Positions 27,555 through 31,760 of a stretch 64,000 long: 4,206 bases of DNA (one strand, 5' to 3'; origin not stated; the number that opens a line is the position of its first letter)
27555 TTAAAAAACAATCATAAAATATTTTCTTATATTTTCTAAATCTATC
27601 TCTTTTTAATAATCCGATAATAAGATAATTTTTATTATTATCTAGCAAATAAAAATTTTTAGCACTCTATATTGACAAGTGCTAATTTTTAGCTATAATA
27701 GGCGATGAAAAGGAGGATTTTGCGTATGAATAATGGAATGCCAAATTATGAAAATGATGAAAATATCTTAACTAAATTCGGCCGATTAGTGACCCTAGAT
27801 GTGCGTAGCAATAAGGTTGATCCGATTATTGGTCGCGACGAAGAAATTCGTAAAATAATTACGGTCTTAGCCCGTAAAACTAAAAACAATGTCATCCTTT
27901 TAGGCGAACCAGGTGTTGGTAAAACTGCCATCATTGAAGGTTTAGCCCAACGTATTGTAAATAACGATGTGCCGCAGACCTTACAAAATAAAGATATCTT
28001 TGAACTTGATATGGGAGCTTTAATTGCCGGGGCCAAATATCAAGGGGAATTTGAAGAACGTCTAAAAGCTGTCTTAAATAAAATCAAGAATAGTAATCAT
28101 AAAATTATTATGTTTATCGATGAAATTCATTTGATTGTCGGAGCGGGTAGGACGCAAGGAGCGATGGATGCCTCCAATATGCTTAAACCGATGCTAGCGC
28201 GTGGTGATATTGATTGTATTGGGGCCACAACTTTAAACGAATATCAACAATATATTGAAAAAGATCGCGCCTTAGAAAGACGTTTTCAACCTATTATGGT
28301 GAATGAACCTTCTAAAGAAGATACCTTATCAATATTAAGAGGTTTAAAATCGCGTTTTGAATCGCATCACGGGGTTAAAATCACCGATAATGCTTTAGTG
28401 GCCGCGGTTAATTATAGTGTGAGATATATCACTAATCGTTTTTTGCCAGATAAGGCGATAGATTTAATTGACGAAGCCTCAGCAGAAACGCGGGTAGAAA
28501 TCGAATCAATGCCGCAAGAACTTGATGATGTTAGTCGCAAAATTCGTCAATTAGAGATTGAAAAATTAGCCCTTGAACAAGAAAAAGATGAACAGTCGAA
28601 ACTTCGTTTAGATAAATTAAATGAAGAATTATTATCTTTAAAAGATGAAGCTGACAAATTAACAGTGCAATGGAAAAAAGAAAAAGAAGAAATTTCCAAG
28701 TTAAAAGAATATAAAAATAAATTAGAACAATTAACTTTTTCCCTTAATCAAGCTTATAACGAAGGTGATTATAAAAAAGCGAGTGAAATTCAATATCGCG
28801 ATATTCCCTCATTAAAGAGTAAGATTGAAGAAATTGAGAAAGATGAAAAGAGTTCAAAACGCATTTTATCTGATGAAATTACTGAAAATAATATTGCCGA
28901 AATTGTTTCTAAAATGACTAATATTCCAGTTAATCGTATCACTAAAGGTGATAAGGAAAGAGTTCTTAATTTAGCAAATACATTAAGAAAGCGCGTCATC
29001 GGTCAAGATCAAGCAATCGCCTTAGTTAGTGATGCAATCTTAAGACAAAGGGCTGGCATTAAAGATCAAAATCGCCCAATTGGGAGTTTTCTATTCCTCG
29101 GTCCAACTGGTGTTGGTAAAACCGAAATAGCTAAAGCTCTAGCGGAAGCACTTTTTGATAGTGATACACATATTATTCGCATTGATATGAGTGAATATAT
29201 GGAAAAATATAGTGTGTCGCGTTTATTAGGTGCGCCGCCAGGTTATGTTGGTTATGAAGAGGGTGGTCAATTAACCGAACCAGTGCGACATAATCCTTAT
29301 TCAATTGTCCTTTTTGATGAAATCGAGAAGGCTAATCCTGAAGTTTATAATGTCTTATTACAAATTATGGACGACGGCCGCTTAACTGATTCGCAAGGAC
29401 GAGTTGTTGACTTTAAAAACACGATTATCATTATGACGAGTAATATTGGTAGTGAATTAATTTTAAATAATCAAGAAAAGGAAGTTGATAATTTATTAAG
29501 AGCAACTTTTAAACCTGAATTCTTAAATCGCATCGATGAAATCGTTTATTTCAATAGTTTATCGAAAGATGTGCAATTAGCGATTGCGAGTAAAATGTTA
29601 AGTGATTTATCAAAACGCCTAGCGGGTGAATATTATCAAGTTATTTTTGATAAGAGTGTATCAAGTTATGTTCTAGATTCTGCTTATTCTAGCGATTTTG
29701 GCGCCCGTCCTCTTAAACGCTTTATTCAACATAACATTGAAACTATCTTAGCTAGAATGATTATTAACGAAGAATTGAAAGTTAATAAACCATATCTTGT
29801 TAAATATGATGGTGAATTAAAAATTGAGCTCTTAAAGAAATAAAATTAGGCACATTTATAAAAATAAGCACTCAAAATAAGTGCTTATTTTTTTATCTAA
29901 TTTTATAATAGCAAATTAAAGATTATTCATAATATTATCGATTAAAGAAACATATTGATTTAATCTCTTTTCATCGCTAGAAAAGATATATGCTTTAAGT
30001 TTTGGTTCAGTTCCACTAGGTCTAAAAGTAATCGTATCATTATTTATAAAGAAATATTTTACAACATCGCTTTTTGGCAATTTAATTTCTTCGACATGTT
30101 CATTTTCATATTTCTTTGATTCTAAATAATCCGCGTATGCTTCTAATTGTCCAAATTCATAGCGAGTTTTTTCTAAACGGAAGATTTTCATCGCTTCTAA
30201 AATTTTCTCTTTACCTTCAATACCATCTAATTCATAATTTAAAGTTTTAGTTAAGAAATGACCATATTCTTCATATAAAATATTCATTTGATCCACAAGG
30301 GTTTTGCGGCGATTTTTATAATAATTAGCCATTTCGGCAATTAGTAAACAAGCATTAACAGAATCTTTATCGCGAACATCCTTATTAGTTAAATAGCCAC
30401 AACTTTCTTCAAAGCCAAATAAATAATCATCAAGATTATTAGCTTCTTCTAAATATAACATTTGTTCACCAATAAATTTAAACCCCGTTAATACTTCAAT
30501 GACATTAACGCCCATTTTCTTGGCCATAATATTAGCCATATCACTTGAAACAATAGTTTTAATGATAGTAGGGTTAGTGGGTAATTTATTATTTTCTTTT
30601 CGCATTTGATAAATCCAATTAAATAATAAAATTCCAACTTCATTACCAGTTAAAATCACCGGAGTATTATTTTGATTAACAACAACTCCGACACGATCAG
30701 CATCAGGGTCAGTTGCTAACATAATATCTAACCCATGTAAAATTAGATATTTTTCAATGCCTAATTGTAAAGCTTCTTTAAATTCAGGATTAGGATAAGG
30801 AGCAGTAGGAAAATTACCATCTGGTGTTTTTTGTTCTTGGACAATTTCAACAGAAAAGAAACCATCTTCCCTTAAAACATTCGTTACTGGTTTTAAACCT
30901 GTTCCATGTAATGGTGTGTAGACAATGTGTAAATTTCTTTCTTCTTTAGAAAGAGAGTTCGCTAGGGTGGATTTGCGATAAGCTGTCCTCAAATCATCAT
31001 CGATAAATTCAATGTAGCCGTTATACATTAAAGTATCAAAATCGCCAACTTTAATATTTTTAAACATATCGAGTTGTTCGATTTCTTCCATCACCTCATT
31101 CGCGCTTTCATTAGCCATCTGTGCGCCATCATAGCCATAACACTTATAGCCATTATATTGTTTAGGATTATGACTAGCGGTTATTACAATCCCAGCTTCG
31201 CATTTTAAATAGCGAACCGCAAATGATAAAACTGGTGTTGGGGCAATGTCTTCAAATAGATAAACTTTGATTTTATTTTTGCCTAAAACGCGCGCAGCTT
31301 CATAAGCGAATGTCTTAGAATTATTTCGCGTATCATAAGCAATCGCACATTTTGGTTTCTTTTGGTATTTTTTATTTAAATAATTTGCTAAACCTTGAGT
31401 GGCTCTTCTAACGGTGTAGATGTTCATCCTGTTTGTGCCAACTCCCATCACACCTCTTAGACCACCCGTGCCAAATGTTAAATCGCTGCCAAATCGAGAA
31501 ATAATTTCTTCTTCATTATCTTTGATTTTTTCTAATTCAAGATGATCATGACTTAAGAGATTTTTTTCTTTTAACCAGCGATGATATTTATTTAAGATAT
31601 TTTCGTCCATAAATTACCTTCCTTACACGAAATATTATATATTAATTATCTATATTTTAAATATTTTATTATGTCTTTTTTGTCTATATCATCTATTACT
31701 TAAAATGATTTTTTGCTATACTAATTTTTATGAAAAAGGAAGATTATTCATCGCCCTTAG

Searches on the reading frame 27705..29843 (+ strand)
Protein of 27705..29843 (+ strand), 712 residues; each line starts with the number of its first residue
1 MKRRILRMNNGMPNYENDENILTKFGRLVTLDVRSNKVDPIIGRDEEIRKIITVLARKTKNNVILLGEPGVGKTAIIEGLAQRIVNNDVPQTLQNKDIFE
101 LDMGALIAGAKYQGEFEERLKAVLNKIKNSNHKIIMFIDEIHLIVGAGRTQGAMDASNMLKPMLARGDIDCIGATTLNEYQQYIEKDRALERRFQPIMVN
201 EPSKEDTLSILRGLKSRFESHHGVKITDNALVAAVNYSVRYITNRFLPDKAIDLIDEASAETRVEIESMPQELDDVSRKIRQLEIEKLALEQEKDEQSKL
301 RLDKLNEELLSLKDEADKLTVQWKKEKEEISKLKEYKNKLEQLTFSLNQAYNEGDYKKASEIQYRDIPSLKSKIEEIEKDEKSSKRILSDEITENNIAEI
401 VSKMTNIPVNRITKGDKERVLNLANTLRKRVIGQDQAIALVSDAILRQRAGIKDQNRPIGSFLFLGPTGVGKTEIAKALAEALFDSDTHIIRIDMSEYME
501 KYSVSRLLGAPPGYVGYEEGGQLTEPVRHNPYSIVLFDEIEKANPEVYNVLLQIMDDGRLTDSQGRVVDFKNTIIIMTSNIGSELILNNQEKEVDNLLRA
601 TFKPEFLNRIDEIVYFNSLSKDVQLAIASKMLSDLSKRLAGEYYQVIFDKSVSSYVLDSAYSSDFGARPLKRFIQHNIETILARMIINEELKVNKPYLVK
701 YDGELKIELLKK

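Call 72: search_protein_families(library=pfam, proteins=[window:27705-29843:+], max_evalue=0.00001)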
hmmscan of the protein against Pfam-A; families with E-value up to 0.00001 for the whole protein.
window:27705-29843:+ (712 aa): 19 families
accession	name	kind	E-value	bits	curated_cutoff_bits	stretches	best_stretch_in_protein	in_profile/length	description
PF07724.20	AAA_2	-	5.3e-71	238.4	27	1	457-613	1-166/166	AAA domain (Cdc48 subfamily)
PF17871.7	AAA_lid_9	-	6.2e-35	119.7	22.8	1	203-305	1-103/104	AAA lid domain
PF00004.35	AAA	-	2.9e-28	99.4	21.2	2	63-195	1-124/131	ATPase family associated with various cellular activities (AAA)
PF07728.20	AAA_5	-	2.5e-20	73.4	22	1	462-590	2-127/139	AAA domain (dynein-related subfamily)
PF10431.15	ClpB_D2-small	-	2.3e-17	63.2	21.9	1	619-695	1-77/81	C-terminal, D2-small domain, of ClpB protein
PF13191.12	AAA_16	-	3.9e-13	50.7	32.6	1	41-88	2-52/167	AAA ATPase domain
PF00158.32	Sigma54_activat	-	2.4e-10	40.8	20.2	1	460-563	23-125/168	Sigma-54 interaction domain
PF13401.12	AAA_22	-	3e-09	37.7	27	0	58-144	3-96/130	AAA domain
PF12775.13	AAA_7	-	8.9e-09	35.6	25.8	0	461-508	35-82/181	P-loop containing dynein motor region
PF05621.17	TniB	-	1e-08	35.3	22.4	1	48-200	23-185/189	Bacterial TniB protein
PF20720.3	nSTAND3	-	4.8e-08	33.3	27.2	0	50-95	9-51/155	Novel STAND NTPase 3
PF01695.23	IstB_IS21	-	1.1e-07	32.1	24.1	0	48-124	80-152/238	IstB-like ATP binding protein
PF13173.12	AAA_14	-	1.9e-07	31.6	27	0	61-147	3-77/129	AAA domain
PF13238.12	AAA_18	-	2.8e-07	31.5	29.4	0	63-133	1-74/128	AAA domain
PF01637.24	ATPase_2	-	1.2e-06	29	33.2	0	44-147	4-125/225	ATPase domain predominantly from Archaea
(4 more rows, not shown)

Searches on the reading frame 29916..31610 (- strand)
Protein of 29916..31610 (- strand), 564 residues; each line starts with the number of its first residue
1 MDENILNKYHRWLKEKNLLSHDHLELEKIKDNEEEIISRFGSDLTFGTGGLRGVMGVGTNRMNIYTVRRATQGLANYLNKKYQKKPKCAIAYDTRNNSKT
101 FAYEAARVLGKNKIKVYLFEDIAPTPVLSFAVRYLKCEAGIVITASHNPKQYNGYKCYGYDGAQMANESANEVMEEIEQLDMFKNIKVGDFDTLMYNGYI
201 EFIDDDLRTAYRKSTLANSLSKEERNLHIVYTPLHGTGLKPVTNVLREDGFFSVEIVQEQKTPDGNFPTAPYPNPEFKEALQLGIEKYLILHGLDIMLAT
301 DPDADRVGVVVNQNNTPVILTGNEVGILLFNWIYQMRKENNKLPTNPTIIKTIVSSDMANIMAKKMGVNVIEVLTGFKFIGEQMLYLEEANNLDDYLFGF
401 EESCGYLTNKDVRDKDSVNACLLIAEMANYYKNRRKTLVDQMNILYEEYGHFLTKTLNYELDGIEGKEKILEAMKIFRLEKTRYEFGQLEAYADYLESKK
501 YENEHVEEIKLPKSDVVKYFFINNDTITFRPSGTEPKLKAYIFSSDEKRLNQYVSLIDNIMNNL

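Call 72: search_protein_families(library=pfam, proteins=[window:29916-31610:-], max_evalue=0.00001)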
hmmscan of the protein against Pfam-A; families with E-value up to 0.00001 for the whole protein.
window:29916-31610:- (564 aa): 3 families
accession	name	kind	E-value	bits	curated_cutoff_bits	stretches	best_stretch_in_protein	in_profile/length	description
PF02878.22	PGM_PMM_I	-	6.1e-43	146.3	22.5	1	45-181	3-135/138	Phosphoglucomutase/phosphomannomutase, alpha/beta/alpha domain I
PF02879.22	PGM_PMM_II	-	3.3e-22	79.4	29.3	1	219-311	13-100/103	Phosphoglucomutase/phosphomannomutase, alpha/beta/alpha domain II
PF02880.22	PGM_PMM_III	-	9.1e-20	71.4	20.7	1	322-443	2-109/115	Phosphoglucomutase/phosphomannomutase, alpha/beta/alpha domain III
